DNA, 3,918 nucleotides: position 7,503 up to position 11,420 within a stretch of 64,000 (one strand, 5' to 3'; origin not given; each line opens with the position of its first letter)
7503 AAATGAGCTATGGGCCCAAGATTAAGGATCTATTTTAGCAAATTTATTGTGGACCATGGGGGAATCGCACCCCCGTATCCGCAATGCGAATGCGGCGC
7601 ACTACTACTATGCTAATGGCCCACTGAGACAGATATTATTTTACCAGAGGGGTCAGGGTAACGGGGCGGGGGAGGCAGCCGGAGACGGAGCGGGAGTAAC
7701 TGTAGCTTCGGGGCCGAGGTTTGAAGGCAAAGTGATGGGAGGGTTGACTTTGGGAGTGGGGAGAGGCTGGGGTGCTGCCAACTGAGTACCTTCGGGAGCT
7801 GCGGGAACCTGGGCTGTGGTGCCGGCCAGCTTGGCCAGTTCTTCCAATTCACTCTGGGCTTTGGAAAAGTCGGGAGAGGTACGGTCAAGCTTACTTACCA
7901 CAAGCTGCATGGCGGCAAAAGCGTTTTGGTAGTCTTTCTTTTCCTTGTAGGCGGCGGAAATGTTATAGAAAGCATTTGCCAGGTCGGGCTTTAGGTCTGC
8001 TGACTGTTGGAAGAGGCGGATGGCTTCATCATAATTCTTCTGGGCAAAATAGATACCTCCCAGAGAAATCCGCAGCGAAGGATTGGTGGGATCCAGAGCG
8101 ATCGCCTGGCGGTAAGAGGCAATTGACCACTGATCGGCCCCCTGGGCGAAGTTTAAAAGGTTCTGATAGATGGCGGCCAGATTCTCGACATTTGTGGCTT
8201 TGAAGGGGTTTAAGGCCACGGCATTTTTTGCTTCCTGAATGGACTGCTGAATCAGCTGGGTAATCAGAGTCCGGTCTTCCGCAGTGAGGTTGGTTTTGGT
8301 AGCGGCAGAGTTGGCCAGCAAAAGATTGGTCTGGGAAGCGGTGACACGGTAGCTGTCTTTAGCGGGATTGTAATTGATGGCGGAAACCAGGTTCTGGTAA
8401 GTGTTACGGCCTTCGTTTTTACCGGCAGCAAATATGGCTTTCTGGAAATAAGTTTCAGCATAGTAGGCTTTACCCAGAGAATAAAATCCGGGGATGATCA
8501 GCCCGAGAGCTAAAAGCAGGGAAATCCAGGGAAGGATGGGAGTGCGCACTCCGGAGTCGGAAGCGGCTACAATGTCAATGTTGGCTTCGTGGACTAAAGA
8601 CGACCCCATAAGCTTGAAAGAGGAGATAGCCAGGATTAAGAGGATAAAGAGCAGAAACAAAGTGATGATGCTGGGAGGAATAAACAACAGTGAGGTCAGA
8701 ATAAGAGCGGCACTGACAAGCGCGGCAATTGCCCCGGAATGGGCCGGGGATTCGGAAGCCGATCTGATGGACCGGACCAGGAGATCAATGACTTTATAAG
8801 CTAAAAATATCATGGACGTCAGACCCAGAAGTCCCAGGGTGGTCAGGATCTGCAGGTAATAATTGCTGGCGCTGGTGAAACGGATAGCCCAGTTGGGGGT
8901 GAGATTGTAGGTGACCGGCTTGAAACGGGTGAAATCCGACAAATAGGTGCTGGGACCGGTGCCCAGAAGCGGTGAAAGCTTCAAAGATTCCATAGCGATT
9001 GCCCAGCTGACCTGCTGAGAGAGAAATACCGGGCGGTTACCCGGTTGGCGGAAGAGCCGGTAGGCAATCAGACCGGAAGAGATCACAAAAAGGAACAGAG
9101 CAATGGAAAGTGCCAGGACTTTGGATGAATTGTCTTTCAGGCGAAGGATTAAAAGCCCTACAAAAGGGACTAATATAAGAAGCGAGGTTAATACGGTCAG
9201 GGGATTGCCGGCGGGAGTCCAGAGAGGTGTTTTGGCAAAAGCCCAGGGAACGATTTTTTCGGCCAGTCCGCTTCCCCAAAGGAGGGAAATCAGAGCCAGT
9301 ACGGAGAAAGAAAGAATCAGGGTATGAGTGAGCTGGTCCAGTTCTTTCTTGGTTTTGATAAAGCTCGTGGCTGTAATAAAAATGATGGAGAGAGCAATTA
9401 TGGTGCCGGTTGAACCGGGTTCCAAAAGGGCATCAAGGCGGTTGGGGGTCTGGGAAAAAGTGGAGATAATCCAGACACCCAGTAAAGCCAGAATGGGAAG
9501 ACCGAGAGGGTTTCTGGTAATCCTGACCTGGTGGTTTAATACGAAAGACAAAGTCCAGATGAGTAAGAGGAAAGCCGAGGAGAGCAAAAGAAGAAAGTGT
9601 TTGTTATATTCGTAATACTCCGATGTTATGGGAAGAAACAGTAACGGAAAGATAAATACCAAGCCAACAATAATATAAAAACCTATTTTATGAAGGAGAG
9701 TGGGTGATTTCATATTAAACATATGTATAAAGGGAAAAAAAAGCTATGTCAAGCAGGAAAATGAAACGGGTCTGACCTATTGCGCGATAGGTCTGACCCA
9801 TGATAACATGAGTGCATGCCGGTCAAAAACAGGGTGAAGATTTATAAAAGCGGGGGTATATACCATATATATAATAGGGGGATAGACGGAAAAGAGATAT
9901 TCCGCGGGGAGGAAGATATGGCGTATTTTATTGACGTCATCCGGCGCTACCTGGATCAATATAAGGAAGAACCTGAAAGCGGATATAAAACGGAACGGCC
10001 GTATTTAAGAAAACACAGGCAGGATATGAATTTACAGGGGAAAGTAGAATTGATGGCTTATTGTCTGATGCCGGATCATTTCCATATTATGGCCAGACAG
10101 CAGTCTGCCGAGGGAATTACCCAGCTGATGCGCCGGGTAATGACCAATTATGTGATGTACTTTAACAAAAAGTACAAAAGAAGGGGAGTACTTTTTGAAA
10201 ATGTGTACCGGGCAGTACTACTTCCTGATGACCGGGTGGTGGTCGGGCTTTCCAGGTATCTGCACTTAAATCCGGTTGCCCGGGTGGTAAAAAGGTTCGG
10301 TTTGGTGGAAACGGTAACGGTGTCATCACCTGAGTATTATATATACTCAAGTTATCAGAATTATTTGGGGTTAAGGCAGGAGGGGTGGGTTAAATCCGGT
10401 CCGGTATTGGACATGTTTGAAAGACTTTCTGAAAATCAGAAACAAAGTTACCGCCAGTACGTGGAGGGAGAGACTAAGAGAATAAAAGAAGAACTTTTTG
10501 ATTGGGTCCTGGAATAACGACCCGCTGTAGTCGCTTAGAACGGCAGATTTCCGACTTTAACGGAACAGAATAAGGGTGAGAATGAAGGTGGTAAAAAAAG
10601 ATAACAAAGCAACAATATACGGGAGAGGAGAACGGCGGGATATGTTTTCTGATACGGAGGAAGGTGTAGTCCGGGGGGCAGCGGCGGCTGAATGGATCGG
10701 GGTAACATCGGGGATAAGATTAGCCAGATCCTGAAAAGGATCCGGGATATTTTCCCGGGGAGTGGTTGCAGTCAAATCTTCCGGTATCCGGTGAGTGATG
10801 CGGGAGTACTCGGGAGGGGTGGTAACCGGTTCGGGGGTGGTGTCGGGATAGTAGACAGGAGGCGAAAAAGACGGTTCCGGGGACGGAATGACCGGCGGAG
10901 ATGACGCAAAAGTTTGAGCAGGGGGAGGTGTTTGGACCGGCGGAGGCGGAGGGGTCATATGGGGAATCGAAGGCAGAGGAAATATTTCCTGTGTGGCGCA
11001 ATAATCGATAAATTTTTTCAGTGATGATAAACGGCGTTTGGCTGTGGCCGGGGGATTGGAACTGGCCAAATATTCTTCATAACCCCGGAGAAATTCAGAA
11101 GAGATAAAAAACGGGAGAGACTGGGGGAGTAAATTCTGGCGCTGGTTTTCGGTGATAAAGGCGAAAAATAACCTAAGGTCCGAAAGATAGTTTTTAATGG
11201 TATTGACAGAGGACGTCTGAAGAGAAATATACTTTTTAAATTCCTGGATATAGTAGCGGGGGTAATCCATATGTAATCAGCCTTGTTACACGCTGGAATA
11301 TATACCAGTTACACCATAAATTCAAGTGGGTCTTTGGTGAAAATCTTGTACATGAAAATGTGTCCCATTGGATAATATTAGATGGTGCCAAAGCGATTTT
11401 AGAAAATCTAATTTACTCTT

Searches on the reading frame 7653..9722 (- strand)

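Call 12: search_protein_families(library=pfam, proteins=[window:7653-9722:-], max_evalue=0.001)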
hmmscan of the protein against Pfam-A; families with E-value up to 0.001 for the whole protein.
window:7653-9722:- (689 aa): 11 families
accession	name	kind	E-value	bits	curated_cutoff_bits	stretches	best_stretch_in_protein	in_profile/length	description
PF13414.12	TPR_11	-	7.5e-12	45.2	26.8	2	556-594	2-40/42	TPR repeat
PF07719.23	TPR_2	-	2e-09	37.3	27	1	554-580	7-33/34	Tetratricopeptide repeat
PF13424.12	TPR_12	-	3.1e-09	37.3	30.1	2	553-605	8-68/77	Tetratricopeptide repeat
PF13181.12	TPR_8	-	8.6e-09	35.3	25.7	0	552-580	5-33/34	Tetratricopeptide repeat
PF14559.12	TPR_19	-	1.9e-07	31.8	25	1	534-580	11-57/68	Tetratricopeptide repeat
PF00515.34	TPR_1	-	2.9e-07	30.5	27.8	1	553-580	6-33/34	Tetratricopeptide repeat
PF13432.12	TPR_16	-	1.9e-06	28.6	32.7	1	534-580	17-63/65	Tetratricopeptide repeat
PF13431.12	TPR_17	-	6.3e-06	26.5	24.4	1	537-568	2-33/34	Tetratricopeptide repeat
PF04932.20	Wzy_C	-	1.2e-05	25.6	31.7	1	182-303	21-147/149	O-Antigen ligase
PF13176.12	TPR_7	-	5.8e-05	23.3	27.9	0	552-582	3-33/36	Tetratricopeptide repeat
PF24575.1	TPR_Slam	-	0.00044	21.1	35.2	0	484-560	17-93/104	Surface lipoprotein assembly modifier, N-terminal TPR repeats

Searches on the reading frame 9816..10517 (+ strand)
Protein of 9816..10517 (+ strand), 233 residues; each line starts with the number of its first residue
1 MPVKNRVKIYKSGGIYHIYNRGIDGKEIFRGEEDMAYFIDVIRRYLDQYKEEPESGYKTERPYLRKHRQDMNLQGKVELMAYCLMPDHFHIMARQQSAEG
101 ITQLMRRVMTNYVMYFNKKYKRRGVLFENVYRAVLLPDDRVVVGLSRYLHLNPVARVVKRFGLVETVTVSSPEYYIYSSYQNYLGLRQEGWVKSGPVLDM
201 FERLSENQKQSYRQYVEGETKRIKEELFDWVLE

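Call 12: search_protein_families(library=pfam, proteins=[window:9816-10517:+], max_evalue=0.001)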
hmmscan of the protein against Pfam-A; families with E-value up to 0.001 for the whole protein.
window:9816-10517:+ (233 aa): 1 family
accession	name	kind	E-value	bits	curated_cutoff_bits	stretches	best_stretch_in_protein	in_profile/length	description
PF01797.21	Y1_Tnp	-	1.4e-07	32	23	1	62-134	26-104/121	Transposase IS200 like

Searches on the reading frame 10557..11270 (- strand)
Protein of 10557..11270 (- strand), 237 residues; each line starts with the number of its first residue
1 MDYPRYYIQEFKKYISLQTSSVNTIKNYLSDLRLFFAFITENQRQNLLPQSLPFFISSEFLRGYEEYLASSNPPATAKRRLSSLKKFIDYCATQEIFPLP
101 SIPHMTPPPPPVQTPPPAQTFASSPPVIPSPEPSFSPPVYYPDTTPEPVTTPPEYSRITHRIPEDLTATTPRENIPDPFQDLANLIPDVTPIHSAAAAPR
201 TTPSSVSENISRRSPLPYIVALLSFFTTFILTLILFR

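Call 12: search_protein_families(library=pfam, proteins=[window:10557-11270:-], max_evalue=0.001)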
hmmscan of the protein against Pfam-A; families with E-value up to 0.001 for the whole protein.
window:10557-11270:- (237 aa): 2 families
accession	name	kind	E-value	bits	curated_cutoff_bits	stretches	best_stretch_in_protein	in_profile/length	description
PF02899.23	Phage_int_SAM_1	-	4.2e-09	37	22.3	1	8-91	1-79/83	Phage integrase, N-terminal SAM-like domain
PF13102.12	Phage_int_SAM_5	-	5e-07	30.5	22.3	0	56-97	46-88/98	Phage integrase SAM-like domain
